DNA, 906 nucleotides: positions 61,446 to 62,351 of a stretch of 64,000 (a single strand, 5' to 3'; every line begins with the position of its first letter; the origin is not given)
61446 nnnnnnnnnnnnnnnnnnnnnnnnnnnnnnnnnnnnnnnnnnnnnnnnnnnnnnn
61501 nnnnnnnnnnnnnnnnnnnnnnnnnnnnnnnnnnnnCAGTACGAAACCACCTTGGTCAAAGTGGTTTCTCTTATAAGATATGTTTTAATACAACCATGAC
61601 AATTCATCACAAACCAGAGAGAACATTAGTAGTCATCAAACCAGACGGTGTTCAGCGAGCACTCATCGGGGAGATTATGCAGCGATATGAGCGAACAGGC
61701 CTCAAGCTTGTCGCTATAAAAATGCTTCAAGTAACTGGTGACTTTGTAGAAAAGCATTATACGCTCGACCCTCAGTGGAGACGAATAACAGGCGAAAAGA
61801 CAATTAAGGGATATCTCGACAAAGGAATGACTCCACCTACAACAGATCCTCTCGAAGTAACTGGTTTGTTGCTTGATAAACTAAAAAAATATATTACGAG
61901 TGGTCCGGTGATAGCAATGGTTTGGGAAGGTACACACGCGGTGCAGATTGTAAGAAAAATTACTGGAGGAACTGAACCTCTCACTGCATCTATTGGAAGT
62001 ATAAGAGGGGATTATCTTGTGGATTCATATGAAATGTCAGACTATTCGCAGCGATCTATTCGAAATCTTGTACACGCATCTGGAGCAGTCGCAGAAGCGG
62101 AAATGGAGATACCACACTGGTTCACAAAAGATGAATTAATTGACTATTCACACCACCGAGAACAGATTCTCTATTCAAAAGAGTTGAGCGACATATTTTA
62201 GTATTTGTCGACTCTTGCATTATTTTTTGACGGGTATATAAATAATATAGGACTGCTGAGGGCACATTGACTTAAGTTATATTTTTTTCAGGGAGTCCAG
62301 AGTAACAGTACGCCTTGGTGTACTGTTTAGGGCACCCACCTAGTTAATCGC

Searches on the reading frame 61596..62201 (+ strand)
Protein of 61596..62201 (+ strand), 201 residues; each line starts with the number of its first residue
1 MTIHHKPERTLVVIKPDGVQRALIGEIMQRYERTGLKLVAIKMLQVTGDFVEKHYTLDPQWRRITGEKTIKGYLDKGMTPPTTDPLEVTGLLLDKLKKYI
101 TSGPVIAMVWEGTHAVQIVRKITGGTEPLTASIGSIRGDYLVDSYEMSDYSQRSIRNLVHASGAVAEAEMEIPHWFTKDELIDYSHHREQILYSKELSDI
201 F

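Call 10: search_protein_families(library=pfam, proteins=[window:61596-62201:+], max_evalue=0.001)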
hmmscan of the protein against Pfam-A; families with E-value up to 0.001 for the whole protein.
window:61596-62201:+ (201 aa): 1 family
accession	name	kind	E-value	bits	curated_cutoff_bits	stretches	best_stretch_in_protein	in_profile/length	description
PF00334.24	NDK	-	4.4e-37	127.4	27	2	94-180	58-134/135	Nucleoside diphosphate kinase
